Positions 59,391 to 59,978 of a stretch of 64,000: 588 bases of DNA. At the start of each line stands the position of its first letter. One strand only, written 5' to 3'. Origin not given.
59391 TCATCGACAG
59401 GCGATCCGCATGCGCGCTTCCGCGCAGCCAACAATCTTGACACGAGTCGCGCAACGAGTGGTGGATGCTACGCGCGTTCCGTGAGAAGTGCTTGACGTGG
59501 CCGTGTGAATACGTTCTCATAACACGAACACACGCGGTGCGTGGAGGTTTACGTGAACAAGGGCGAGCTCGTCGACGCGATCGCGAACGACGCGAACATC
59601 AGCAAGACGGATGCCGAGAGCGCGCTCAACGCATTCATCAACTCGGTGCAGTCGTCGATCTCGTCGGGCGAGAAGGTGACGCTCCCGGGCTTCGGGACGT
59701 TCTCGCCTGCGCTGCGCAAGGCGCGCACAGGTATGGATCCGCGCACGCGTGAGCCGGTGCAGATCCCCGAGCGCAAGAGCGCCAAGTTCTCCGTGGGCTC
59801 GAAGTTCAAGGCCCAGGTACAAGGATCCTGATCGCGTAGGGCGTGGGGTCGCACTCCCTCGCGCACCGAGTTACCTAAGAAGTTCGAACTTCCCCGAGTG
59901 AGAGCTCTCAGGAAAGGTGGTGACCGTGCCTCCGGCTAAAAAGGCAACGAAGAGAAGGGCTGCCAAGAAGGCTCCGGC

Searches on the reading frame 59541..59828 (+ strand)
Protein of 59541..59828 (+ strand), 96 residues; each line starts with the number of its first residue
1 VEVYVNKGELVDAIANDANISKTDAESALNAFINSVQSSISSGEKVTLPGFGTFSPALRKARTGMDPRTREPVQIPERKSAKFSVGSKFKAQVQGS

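Call 7: search_protein_families(library=pfam, proteins=[window:59541-59828:+])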
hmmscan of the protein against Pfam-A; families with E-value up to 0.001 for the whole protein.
window:59541-59828:+ (96 aa): 4 families
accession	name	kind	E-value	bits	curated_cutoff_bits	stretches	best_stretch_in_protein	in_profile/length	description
PF00216.26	Bac_DNA_binding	-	5.9e-29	100.6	22.4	1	5-93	1-89/90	Bacterial DNA-binding protein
PF18291.6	HU-HIG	-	9e-11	42.3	26.2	1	5-95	32-120/125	HU domain fused to wHTH, Ig, or Glycine-rich motif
PF18175.6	HU-CCDC81_bac_2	-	2.7e-06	27.6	35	1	10-55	3-48/70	CCDC81-like prokaryotic HU domain 2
PF18289.6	HU-CCDC81_euk_2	-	0.00054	20.4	26.1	1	13-55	9-53/75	CCDC81 eukaryotic HU domain 2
